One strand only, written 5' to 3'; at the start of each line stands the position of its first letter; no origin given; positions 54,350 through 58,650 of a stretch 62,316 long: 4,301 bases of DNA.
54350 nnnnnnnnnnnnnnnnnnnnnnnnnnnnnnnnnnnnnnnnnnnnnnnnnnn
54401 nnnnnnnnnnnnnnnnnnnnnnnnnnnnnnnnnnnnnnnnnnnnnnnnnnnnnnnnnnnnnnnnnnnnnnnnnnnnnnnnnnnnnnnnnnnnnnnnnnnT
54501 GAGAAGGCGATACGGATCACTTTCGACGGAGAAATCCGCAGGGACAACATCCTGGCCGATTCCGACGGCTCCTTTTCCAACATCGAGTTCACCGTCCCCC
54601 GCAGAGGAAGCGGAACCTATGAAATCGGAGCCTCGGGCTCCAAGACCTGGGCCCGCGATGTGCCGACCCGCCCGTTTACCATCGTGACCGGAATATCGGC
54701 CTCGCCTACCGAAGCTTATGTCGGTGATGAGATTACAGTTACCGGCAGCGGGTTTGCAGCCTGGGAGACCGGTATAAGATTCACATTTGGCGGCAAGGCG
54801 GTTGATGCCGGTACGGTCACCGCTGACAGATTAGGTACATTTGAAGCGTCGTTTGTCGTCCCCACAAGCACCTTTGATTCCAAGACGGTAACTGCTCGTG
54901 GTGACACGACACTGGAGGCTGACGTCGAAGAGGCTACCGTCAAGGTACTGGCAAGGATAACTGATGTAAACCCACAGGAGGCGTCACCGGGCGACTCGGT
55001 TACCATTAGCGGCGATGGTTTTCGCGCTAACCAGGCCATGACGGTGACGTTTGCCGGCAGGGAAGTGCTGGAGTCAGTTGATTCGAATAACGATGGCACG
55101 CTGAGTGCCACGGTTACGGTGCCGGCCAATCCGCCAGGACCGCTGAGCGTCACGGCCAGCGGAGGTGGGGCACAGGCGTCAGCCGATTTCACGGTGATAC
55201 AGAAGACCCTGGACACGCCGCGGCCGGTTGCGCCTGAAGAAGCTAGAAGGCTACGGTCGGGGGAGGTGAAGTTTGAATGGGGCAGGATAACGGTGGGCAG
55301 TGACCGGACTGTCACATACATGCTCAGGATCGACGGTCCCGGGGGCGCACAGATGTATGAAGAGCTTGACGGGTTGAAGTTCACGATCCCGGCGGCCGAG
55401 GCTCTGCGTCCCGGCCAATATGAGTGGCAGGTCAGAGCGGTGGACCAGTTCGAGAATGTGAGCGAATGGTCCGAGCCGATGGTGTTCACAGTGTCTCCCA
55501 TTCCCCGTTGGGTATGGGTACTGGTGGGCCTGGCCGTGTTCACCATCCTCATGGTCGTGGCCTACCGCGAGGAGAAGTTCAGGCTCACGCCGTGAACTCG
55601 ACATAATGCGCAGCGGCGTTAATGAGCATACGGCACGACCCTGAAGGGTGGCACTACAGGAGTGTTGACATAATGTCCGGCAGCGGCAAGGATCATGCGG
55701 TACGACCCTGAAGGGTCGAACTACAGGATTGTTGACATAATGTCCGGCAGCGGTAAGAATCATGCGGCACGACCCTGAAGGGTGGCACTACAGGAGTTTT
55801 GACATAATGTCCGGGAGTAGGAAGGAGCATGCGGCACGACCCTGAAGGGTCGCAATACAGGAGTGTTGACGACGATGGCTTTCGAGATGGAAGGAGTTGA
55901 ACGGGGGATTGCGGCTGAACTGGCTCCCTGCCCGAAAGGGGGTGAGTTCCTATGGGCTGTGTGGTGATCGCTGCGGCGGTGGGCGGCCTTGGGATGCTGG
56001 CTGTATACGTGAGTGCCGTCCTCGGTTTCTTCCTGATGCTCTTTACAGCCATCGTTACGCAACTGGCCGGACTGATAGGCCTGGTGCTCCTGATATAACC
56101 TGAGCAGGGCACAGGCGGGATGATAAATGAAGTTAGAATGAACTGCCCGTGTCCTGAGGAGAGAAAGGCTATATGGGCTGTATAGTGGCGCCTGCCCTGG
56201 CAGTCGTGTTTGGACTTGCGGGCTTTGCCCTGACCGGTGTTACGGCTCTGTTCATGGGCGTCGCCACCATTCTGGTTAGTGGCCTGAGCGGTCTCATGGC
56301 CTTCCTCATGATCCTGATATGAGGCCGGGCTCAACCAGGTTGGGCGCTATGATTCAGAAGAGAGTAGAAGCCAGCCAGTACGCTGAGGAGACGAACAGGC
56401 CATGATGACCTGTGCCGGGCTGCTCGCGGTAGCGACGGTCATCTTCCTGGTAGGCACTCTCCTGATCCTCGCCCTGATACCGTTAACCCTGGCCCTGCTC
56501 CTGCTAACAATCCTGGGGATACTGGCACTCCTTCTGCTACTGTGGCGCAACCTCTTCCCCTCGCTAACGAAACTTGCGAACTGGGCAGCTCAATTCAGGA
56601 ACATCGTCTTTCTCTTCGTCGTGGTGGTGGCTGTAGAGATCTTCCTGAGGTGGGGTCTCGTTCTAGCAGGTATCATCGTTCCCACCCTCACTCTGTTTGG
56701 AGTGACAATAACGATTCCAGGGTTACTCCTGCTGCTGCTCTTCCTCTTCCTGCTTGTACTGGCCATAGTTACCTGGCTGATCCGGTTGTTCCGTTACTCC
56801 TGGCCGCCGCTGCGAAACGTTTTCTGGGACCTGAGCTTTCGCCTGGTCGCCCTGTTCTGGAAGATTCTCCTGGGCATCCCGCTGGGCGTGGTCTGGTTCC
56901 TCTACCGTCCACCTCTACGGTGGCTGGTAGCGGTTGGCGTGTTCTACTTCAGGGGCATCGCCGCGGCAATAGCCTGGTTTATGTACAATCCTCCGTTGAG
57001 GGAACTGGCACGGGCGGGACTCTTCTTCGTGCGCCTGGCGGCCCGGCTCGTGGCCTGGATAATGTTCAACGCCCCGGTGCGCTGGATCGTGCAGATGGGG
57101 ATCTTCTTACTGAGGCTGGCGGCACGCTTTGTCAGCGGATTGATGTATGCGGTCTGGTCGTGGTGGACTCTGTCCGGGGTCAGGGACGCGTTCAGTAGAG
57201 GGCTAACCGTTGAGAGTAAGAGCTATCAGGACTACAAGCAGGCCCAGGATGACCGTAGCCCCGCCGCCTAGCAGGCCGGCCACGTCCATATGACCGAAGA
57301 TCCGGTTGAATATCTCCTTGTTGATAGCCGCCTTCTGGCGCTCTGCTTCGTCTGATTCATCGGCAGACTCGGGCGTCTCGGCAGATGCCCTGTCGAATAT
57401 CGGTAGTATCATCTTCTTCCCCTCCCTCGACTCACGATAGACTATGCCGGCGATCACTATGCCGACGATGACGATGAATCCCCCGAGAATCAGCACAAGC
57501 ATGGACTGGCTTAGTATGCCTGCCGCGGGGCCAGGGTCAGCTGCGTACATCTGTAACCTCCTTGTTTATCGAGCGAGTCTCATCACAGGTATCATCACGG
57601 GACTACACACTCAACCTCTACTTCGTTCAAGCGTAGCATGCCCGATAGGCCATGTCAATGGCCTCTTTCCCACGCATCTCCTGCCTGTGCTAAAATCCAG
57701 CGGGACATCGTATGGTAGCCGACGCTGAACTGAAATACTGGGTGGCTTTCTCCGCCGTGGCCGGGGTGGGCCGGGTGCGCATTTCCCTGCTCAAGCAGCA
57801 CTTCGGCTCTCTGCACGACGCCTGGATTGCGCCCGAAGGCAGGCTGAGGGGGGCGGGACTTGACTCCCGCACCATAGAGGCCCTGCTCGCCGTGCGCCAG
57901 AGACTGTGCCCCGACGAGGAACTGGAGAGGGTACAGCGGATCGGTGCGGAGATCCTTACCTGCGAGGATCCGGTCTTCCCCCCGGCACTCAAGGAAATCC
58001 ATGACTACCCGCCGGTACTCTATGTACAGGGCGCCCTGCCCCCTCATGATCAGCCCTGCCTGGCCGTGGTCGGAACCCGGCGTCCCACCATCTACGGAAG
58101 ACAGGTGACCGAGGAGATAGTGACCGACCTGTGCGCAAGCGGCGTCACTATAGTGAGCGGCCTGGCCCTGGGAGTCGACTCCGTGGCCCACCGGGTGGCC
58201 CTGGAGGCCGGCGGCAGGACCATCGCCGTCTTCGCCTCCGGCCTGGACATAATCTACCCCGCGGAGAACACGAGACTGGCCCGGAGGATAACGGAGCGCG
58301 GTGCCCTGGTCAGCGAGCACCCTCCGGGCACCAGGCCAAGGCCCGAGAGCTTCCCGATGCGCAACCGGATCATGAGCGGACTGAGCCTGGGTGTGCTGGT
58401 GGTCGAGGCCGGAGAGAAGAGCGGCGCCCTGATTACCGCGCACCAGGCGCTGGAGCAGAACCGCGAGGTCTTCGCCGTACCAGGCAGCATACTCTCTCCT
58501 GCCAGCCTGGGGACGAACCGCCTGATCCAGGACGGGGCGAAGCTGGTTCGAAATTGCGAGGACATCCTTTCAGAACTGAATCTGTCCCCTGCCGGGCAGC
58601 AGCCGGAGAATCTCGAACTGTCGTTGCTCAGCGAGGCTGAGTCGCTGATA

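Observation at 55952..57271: Unannotated module: two charge-free MGC peptides plus a repeat-bearing membrane protein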

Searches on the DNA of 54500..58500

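Call 5: search_rna_families(source=window, start=54500, end=58500, threshold=evalue, max_evalue=1)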
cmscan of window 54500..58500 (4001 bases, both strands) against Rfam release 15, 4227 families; matches with E-value up to 1: 0.
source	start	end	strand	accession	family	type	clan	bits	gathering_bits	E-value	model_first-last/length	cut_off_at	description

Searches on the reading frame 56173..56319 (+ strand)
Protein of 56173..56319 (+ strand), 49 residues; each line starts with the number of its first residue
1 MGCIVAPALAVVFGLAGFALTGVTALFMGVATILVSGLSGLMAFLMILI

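Call 3: search_protein_families(library=pfam, proteins=[window:56173-56319:+], max_evalue=1)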
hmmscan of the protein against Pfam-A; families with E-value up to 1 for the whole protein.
window:56173-56319:+ (49 aa): 2 families
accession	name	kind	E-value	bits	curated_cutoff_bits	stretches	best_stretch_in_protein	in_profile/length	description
PF10190.14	Tmemb_170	-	0.056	14.2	29.5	1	1-42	59-100/106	Putative transmembrane protein 170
PF07694.17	5TM-5TMR_LYT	-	0.077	13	24.6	1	2-42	59-99/169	5TMR of 5TMR-LYT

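Call 25: search_protein_families(library=ncbifam, proteins=[window:56173-56319:+], max_evalue=1)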
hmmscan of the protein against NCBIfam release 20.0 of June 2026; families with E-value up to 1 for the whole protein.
window:56173-56319:+ (49 aa): 0 families

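Call 39: find_homologous_proteins(query=A2, max_evalue=0.001)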
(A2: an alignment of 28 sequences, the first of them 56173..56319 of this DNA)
Query A2 (28 sequences) (49 aa, profile of the alignment): 129 proteins with E <= 0.001 among 8000 candidates; the best 120 are listed.
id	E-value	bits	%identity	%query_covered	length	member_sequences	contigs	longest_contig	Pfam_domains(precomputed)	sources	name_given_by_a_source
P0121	1.1e-11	62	21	98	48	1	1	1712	-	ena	-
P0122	1.3e-11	62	21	98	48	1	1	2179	-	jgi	-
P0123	1.4e-11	62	-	-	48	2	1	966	-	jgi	jgi:hypothetical protein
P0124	1.5e-11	62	-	-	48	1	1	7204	-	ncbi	ncbi:MAG: hypothetical protein R6V59_03410 [Dehalococcoidia bacterium]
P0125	1.6e-11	62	-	-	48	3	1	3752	-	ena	-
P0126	1.7e-11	62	30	90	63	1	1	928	-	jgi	jgi:hypothetical protein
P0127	2.1e-11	62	-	-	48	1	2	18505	-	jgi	jgi:hypothetical protein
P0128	2.2e-11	61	32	90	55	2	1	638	-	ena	-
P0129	2.3e-11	61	-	-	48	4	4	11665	-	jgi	-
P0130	3.9e-11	61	67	100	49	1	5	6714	-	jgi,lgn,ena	jgi:hypothetical protein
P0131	5.4e-11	60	27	98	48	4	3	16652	-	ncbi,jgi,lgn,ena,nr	ncbi:MAG: hypothetical protein OEV52_05315 [Dehalococcoidia bacterium]|nr:hypothetical protein [Deha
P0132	7.2e-11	60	23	98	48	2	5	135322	-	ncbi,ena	ncbi:MAG: hypothetical protein WBE46_04780 [Dehalococcoidia bacterium]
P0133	8.0e-11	60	27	90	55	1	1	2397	-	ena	-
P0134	8.3e-11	60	-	-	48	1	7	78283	-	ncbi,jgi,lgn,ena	-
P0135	9.1e-11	59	35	63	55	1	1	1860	-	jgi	-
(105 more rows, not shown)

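Call 48: search_protein_families(library=padloc, proteins=[window:56173-56319:+], max_evalue=0.1)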
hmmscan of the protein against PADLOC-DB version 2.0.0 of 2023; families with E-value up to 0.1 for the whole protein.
window:56173-56319:+ (49 aa): 0 families

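Call 49: search_protein_families(library=phrogs, proteins=[window:56173-56319:+], max_evalue=0.1)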
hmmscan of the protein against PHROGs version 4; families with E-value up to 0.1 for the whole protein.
window:56173-56319:+ (49 aa): 0 families

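Call 62: predict_structure(alignment_id=A2)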
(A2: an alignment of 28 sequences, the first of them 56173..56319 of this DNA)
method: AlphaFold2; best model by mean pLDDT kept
length: 49 residues; sequences in the alignment: 28
mean_pLDDT: 86.2   pTM: 0.45
mean pLDDT of the five models: 86.2, 85.1, 85.0, 75.8, 71.8
residues with pLDDT >= 90: 22; 70-90: 23; 50-70: 4; < 50: 0
segments of 3 or more residues with pLDDT < 50: none
pLDDT, mean of each block of 10 residues (from residue 1): 71 85 92 93 90
secondary structure, 60 per line:
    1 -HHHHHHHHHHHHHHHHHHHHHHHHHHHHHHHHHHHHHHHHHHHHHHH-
elements in order: H2-48

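Call 89: search_protein_families(library=ncbifam, alignment_id=A2, max_evalue=0.1)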
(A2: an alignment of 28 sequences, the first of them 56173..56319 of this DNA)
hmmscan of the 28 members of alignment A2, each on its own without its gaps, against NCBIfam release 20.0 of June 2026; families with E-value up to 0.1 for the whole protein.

A. member 1, window:56173-56319:+ (49 aa): 0 families

B. families by the number of members that match (of 28 scanned): 3 families
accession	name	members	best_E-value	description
TIGR00852.1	pts-Glc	1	0.0056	maltose/glucose-specific PTS transporter subunit IIC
NF003004.0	PRK03814.1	1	0.047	oxaloacetate decarboxylase subunit gamma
TIGR04002.1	TIGR04002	1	0.053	TIGR04002 family protein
